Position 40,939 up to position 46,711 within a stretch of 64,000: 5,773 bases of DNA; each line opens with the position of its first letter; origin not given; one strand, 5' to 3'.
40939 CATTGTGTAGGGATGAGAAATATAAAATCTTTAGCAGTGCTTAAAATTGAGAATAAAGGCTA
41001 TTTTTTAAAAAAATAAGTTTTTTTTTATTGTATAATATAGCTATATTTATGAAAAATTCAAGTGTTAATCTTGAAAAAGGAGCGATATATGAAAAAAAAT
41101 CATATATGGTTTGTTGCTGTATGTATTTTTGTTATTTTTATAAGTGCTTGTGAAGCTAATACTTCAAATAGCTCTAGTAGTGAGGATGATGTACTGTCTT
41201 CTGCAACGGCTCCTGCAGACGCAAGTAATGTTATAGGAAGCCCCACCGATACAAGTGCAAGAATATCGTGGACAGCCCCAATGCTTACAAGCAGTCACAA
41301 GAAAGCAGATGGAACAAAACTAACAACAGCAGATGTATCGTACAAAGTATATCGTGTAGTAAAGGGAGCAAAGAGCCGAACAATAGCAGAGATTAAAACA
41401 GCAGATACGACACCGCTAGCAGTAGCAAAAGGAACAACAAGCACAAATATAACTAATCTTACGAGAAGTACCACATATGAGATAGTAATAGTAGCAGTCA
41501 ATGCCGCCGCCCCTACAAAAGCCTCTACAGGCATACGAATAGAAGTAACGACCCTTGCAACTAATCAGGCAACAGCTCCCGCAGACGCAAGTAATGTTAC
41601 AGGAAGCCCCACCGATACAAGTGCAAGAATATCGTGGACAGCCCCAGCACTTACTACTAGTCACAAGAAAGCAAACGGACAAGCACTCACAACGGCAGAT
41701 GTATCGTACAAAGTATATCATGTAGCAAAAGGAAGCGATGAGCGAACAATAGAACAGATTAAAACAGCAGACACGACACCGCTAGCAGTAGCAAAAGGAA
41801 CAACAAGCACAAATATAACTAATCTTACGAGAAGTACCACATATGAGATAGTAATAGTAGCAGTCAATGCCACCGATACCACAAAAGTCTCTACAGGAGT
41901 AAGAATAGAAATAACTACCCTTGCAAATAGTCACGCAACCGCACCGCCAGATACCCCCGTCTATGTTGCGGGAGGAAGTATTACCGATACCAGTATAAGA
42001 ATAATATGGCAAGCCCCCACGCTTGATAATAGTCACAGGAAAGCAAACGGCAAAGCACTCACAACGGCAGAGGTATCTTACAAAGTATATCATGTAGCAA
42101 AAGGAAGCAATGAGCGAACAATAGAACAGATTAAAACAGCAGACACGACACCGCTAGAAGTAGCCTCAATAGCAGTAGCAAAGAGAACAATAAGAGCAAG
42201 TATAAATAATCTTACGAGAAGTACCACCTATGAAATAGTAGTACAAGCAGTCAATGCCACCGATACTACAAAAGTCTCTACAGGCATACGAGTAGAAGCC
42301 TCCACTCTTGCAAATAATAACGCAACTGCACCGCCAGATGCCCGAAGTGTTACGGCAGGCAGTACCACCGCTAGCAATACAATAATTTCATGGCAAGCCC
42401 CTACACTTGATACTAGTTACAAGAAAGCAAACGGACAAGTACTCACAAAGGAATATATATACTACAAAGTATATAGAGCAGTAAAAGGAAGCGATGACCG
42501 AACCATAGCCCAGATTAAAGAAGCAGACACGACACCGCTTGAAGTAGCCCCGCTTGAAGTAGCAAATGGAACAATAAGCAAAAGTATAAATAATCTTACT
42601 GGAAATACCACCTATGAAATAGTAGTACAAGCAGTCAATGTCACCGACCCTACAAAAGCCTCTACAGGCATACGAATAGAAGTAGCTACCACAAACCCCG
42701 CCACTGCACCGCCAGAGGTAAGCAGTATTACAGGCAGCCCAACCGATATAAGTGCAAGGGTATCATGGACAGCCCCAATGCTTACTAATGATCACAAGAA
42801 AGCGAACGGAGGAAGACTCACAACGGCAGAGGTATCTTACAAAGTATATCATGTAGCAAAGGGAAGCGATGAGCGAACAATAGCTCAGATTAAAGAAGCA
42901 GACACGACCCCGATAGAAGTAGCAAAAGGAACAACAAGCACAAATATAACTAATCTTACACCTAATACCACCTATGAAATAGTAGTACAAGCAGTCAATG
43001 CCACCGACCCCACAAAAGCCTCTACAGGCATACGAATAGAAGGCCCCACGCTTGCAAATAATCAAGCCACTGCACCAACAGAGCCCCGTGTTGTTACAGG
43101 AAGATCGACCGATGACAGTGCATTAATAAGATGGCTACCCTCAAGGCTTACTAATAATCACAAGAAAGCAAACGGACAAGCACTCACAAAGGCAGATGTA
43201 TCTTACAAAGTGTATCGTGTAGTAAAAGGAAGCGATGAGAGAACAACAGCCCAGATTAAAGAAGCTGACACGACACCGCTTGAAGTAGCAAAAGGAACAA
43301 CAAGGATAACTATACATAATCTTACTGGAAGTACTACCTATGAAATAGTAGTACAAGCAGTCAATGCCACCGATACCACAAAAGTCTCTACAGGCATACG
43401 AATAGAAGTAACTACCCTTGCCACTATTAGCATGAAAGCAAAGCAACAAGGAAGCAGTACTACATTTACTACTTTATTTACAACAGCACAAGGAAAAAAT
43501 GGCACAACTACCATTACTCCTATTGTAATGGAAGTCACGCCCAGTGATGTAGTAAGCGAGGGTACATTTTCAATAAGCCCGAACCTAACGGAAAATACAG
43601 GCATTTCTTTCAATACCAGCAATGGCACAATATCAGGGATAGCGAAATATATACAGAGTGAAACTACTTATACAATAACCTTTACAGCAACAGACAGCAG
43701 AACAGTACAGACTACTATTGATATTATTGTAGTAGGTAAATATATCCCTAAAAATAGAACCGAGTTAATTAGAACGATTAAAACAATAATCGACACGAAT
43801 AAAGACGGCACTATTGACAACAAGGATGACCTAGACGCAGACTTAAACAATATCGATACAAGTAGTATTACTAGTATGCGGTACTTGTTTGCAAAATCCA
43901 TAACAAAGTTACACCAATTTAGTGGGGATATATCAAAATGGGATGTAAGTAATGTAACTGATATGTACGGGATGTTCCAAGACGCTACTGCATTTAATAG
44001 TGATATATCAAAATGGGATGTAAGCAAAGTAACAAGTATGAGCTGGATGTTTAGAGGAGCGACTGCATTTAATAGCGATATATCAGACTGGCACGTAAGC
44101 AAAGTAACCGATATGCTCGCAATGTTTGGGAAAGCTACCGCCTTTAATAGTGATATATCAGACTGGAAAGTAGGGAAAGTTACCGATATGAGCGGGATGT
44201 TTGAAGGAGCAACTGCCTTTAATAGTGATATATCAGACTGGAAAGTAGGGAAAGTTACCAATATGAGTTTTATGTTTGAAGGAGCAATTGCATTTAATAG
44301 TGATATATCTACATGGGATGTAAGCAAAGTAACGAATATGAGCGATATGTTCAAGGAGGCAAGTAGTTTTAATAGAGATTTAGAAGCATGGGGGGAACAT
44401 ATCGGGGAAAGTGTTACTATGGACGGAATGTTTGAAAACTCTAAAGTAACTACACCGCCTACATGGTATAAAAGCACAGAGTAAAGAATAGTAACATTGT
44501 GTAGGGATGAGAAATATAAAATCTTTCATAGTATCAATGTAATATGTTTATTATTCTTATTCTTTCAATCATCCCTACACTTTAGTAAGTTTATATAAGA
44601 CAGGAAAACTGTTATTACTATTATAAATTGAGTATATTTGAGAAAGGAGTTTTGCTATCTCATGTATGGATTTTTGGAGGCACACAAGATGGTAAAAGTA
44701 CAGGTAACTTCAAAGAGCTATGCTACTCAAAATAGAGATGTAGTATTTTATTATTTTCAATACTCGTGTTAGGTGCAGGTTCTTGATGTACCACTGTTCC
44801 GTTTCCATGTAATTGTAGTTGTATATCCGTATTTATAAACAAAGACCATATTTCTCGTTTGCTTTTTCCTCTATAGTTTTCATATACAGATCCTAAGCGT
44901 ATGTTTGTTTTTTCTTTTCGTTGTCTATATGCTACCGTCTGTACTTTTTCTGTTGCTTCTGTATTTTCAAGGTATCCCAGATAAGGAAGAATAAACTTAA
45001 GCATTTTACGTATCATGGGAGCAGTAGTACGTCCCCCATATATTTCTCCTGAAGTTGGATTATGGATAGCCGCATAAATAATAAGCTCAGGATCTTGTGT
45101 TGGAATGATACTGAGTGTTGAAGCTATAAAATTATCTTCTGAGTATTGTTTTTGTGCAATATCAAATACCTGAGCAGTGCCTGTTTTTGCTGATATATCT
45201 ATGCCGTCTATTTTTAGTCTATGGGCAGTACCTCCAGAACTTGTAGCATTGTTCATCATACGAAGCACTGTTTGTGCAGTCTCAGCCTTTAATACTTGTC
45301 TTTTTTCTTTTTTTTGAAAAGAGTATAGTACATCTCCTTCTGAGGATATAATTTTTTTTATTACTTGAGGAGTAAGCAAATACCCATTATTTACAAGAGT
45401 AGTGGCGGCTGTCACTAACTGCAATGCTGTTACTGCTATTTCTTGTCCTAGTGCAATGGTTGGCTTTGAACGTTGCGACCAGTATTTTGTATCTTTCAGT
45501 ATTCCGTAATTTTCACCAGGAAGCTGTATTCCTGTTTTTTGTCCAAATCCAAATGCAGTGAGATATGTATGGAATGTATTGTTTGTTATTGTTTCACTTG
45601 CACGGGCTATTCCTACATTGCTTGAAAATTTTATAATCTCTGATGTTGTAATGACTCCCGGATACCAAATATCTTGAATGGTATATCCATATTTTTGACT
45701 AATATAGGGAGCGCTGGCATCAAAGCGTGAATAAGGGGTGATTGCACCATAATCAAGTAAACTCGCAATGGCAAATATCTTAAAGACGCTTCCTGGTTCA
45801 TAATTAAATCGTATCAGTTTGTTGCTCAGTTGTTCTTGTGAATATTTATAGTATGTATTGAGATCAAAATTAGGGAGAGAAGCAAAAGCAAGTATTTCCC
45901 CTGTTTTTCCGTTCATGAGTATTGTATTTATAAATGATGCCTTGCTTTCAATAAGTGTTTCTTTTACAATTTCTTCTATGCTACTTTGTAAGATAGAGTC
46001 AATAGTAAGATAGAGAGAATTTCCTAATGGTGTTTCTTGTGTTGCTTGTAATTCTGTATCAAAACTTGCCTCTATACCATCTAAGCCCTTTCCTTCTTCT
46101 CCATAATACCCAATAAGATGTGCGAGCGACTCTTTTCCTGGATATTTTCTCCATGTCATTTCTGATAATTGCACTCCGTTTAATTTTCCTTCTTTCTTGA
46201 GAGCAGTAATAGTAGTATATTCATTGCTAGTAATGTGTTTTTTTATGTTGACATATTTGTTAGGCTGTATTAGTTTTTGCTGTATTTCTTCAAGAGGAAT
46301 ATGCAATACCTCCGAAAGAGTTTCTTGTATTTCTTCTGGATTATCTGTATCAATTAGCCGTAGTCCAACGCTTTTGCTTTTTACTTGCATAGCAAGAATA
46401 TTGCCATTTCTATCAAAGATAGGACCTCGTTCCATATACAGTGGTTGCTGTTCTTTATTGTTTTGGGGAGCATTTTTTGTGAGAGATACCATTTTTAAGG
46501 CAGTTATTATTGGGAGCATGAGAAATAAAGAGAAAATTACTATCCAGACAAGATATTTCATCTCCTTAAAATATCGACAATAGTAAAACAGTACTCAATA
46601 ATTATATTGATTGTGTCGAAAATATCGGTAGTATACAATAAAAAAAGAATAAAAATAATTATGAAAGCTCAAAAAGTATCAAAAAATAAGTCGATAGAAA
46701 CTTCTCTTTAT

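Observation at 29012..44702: Four tandem paralogs of a modular FN3 / Ig-like / DUF285 lipoprotein family that share exact nucleotide cassettes (candidate variable surface-protein locus)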

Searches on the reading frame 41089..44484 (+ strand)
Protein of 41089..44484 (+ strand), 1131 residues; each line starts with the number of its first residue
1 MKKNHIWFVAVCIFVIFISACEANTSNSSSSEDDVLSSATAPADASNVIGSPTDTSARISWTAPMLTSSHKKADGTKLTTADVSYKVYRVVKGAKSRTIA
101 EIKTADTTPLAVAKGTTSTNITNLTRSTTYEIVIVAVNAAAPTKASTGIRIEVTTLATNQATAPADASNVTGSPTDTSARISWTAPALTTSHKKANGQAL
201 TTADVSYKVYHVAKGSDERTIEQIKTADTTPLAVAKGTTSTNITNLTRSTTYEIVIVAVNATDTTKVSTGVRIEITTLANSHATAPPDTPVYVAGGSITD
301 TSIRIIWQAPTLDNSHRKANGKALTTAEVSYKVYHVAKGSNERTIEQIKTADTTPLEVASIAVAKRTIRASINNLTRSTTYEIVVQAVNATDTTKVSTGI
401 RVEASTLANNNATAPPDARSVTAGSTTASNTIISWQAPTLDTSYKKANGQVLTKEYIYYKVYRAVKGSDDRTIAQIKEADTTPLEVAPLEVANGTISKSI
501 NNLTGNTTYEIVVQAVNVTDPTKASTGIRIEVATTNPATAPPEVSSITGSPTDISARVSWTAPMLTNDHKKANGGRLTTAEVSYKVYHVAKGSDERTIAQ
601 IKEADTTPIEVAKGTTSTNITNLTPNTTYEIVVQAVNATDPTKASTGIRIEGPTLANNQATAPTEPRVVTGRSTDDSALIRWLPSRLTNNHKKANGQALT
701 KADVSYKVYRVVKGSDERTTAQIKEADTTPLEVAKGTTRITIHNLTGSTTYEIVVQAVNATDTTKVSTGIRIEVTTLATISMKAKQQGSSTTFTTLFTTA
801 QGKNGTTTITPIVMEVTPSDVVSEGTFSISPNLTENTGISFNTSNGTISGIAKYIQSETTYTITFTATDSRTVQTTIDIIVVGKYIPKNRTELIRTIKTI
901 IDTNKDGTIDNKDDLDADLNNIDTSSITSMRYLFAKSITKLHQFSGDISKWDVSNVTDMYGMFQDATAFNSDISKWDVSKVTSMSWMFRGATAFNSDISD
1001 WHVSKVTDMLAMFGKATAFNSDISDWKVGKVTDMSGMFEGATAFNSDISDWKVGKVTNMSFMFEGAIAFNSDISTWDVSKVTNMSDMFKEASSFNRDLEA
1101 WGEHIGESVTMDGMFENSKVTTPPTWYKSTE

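Call 7: search_protein_families(library=pfam, proteins=[window:41089-44484:+], max_evalue=0.01)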
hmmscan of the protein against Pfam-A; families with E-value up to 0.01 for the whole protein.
window:41089-44484:+ (1131 aa): 6 families
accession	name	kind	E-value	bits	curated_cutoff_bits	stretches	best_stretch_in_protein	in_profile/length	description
PF03382.20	DUF285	-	1.2e-70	235.3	25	2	1007-1120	1-112/120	Mycoplasma protein of unknown function, DUF285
PF00041.27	fn3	-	3.6e-27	94.8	25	4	543-645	5-81/84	Fibronectin type III domain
PF16656.11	Pur_ac_phosph_N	-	8.9e-13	49.1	30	1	552-637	11-82/93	Purple acid Phosphatase, N-terminal domain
PF25059.1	FN3_DSCAM-DSCAML_C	-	2.2e-12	47.6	39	0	608-645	37-74/89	DSCAM/DSCAML C-terminal Fn3-like domain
PF09294.16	Interfer-bind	-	4.8e-05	24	21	0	541-643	5-92/104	Interferon-alpha/beta receptor, fibronectin type III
PF13115.11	YtkA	-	0.00032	21.7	25.9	0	190-219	25-55/85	YtkA-like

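Call 8: search_protein_families(library=ncbifam, proteins=[window:41089-44484:+], max_evalue=0.01)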
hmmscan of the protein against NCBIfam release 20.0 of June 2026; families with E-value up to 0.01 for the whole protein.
window:41089-44484:+ (1131 aa): 3 families
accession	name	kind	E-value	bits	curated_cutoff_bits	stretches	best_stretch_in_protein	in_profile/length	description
NF045896.1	Mbov_0838_LP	exception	1.6e-54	185.5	500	3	1000-1121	266-385/433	Mbov_0838 family PARCEL repeat surface lipoprotein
TIGR02167.2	Liste_lipo_26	repeat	1.6e-35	120.3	30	6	1062-1085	1-25/26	PARCEL repeat-containing surface protein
NF012007.0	PRK15463.1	subfamily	3e-07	30.2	111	0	383-405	32-54/70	cold shock-like protein CspF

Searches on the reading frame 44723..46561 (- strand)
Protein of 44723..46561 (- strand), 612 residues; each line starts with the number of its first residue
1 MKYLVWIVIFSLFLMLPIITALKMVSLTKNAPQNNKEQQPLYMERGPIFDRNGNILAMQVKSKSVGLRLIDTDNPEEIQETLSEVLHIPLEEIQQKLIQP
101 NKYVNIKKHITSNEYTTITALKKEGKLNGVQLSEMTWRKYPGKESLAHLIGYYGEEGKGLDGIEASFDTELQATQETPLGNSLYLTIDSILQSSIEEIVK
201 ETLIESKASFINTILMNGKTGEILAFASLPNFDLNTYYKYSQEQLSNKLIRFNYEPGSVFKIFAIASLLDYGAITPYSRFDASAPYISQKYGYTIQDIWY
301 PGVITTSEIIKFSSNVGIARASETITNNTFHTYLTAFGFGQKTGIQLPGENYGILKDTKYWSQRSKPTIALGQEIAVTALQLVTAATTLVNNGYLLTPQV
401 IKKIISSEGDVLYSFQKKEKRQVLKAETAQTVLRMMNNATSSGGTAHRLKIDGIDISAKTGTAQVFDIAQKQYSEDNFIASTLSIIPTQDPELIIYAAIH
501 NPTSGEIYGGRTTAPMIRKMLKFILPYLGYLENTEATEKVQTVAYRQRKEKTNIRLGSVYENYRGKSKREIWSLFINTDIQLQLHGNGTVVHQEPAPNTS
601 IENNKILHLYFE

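Call 13: search_protein_families(library=pfam, proteins=[window:44723-46561:-], max_evalue=0.00001)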
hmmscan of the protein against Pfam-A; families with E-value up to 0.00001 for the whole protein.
window:44723-46561:- (612 aa): 2 families
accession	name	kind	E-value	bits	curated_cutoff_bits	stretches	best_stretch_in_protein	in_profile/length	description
PF00905.27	Transpeptidase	-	1.7e-65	221.6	22.1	1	213-521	3-298/299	Penicillin binding protein transpeptidase domain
PF03717.20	PBP_dimer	-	1.6e-14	55.2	24.4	1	44-172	5-159/180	Penicillin-binding Protein dimerisation domain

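Call 14: search_protein_families(library=ncbifam, proteins=[window:44723-46561:-], max_evalue=0.00001)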
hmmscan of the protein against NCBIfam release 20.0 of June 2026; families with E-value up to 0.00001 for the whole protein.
window:44723-46561:- (612 aa): 18 families
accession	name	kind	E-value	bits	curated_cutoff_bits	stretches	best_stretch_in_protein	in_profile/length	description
TIGR02214.1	spoVD_pbp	equivalog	1.1e-100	337.8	688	2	180-611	210-634/636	stage V sporulation protein D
TIGR03423.1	pbp2_mrdA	equivalog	1.3e-73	248.6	455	2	176-525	222-591/593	penicillin-binding protein 2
NF053573.1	PBP2_PenA_Neis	exception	1.5e-64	218.6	1105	2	180-529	232-565/572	peptidoglycan D,D-transpeptidase PBP2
NF011685.0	PRK15105.1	subfamily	1.8e-50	172.1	737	2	181-529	230-562/588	peptidoglycan glycosyltransferase FtsI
NF038271.1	strep_PBP2X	exception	8.3e-50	169.7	1050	1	173-572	249-653/750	penicillin-binding protein PBP2X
NF051842.1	PBP4_5_Efaec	equivalog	5.4e-32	111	700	2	171-479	324-629/668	penicillin-binding protein PBP4(5)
TIGR02074.1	PBP_1a_fam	subfamily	2.8e-24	85.8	508.75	1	164-465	206-485/535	PBP1A family penicillin-binding protein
NF008061.0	PRK10795.1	equivalog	2.9e-24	85.6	962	1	178-483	246-569/634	peptidoglycan DD-transpeptidase MrdA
NF038278.1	strep_PBP2B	exception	7.8e-20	70.9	975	1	172-496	296-649/678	penicillin-binding protein PBP2B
NF051885.1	tranpepglycosPbpC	equivalog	2.1e-16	59.7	900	1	182-466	293-547/632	multimodular transpeptidase-transglycosylase PbpC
NF000407.1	MECC_PBP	exception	1.9e-12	46.2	1500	1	39-154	142-254/665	PBP2a family beta-lactam-resistant peptidoglycan transpeptidase MecC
NF038276.1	strep_PBP2A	exception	6.2e-11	41.3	1100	1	366-478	484-592/716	penicillin-binding protein PBP2A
NF000237.1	MECA_PBP2A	equivalog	4.5e-10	38.4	750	0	39-154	145-257/668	PBP2a family beta-lactam-resistant peptidoglycan transpeptidase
NF033378.1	MECD_PBP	exception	2.1e-08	32.9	1450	0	39-155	147-260/678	PBP2a family beta-lactam-resistant peptidoglycan transpeptidase MecD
TIGR02073.1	PBP_1c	equivalog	7.2e-08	31.5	494.2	1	177-464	237-495/728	penicillin-binding protein 1C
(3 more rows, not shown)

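Call 15: find_related_loci(query=window:44723-46561:-, collection=genome_contigs, flank=10000)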
Query window:44723-46561:- (612 aa) in genome_contigs; peptide patterns used: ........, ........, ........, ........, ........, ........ (x = any residue, [..] = any of these).
89 stretches matched a pattern; 4 encode a relative of the query (tblastn E <= 1e-3); 4 distinct loci.
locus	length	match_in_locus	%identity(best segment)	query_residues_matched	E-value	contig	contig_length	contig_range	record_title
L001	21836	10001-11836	98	1-612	0e+0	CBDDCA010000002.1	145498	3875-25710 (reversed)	MAG: Spirochaetia bacterium isolate dde8b434-8a3a-4b4e-bb01-87bd4f4bffd9 genome assembly, contig: contig_2, whole genome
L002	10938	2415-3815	27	44-528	5e-43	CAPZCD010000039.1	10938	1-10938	MAG TPA_asm: uncultured Rickettsiales bacterium isolate MGBC110556 genome assembly, contig: MGBC110556.39, whole genome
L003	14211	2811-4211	26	44-528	8e-40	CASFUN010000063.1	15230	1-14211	uncultured Alphaproteobacteria bacterium isolate Batch6_idba_bin.52 genome assembly, contig: Batch6_idba_bin.52.fa_k87_1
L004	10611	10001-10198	35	337-401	9e-7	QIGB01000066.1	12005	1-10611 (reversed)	MAG: Chlamydiae bacterium isolate SZUA-160 Ga0063294_10002548, whole genome shotgun sequence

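Call 43: find_homologous_proteins(query=window:44723-46561:-, max_evalue=1e-100)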
Query window:44723-46561:- (612 aa): 294 proteins with E <= 1e-100 among 8000 candidates; the best 120 are listed.
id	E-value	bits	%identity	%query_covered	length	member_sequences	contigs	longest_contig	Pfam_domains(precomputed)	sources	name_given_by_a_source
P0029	0.0e+0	1302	100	96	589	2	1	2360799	PF03717.21,PF00905.28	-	-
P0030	0.0e+0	1113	81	100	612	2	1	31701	PF03717.21,PF00905.28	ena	-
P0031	8.9e-254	861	64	100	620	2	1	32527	PF03717.21,PF03793.25,PF00905.28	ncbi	-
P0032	1.8e-248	844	63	100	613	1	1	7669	PF03717.21,PF00905.28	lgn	-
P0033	7.2e-221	753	56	100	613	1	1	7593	PF03717.21,PF03793.25,PF00905.28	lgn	-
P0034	3.5e-220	750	59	96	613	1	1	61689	PF03717.21,PF00905.28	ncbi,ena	-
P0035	3.1e-219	747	57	100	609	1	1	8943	PF03717.21,PF03793.25,PF00905.28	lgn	-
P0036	2.8e-218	744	57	95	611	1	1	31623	PF03717.21,PF03793.25,PF00905.28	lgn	-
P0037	3.6e-213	727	55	100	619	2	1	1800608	PF03717.21,PF03793.25,PF00905.28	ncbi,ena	-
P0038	4.7e-210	717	53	100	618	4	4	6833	PF03717.21,PF03793.25,PF00905.28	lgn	-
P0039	2.0e-206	705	54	100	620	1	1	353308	PF03717.21,PF00905.28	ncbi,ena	-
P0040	1.7e-205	702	53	100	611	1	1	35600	PF03717.21,PF03793.25,PF00905.28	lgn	-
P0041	9.3e-174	597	55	82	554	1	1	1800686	PF03717.21,PF00905.28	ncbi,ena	-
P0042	8.4e-143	495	43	99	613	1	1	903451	PF03717.21,PF03793.25,PF00905.28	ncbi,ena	-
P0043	2.6e-136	473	41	100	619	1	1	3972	PF03717.21,PF03793.25,PF00905.28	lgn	-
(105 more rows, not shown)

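Call 44: find_encoding_contigs(protein=P0030, flank=10000, max_places=3)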
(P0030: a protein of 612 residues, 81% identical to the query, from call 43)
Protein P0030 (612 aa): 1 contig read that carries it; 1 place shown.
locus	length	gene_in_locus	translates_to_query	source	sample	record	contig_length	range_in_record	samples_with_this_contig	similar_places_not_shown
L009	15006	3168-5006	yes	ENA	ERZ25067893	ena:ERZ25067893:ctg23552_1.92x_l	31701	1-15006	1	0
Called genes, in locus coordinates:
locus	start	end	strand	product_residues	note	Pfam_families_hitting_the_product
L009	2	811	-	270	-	?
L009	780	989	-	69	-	PF02463:SMC_N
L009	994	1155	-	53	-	PF02463:SMC_N, PF13175:AAA_15, PF13555:AAA_29, PF13476:AAA_23, PF13304:AAA_21 (weak)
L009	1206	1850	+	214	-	PF01351:RNase_HII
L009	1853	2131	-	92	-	PF01551:Peptidase_M23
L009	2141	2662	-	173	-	PF23446:LysM1_NFP_LYK (faint), PF01476:LysM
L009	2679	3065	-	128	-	-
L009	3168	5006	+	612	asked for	PF03717:PBP_dimer, PF00905:Transpeptidase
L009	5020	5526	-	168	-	-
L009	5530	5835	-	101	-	-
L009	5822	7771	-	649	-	PF20250:FapA_N, PF03961:FapA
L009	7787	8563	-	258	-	PF04542:Sigma70_r2, PF04539:Sigma70_r3 (faint), PF08281:Sigma70_r4_2, PF04545:Sigma70_r4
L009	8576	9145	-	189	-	-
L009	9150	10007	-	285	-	PF10609:ParA, PF00142:Fer4_NifH (faint), PF01656:CbiA, PF13614:AAA_31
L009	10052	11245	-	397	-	PF00448:SRP54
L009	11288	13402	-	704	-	PF00771:FHIPEP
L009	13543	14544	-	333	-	PF01312:Bac_export_2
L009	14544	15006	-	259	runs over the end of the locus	PF01311:Bac_export_1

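Call 45: find_encoding_contigs(protein=P0031, flank=10000, max_places=3)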
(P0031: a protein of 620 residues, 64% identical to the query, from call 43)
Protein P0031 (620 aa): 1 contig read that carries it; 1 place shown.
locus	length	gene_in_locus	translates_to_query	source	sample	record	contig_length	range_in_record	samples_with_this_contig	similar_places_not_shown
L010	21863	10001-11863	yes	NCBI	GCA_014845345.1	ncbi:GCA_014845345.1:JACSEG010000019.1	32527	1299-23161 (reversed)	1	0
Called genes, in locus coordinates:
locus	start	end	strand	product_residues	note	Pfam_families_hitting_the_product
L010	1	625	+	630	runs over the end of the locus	PF25354:Ig_NUP210_16th (faint)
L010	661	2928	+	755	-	PF02368:Big_2 (faint), PF25354:Ig_NUP210_16th (faint)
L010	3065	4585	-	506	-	PF03853:YjeF_N, PF01256:Carb_kinase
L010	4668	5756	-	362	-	-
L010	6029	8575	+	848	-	PF07517:SecA_DEAD, PF01043:SecA_PP_bind, PF21090:P-loop_SecA, PF07516:SecA_SW, PF02810:SEC-C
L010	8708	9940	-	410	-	PF01476:LysM, PF23473:LysM3_LYK4_5 (faint), PF01476:LysM, PF01551:Peptidase_M23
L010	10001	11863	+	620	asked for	PF03717:PBP_dimer, PF00905:Transpeptidase, PF03793:PASTA (weak)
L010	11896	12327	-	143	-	-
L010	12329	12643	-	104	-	-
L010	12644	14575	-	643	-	PF20250:FapA_N, PF03961:FapA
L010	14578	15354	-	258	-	PF04542:Sigma70_r2, PF04539:Sigma70_r3, PF08281:Sigma70_r4_2, PF04545:Sigma70_r4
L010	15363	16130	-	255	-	-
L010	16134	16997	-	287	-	PF00142:Fer4_NifH (faint), PF01656:CbiA, PF10609:ParA, PF13614:AAA_31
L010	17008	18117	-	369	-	PF20720:nSTAND3 (faint), PF04851:ResIII (faint), PF25199:nSTAND_NTPase5 (weak), PF13401:AAA_22 (weak), PF00448:SRP54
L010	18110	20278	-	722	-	PF00771:FHIPEP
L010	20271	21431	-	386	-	PF01312:Bac_export_2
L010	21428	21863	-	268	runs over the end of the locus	PF01311:Bac_export_1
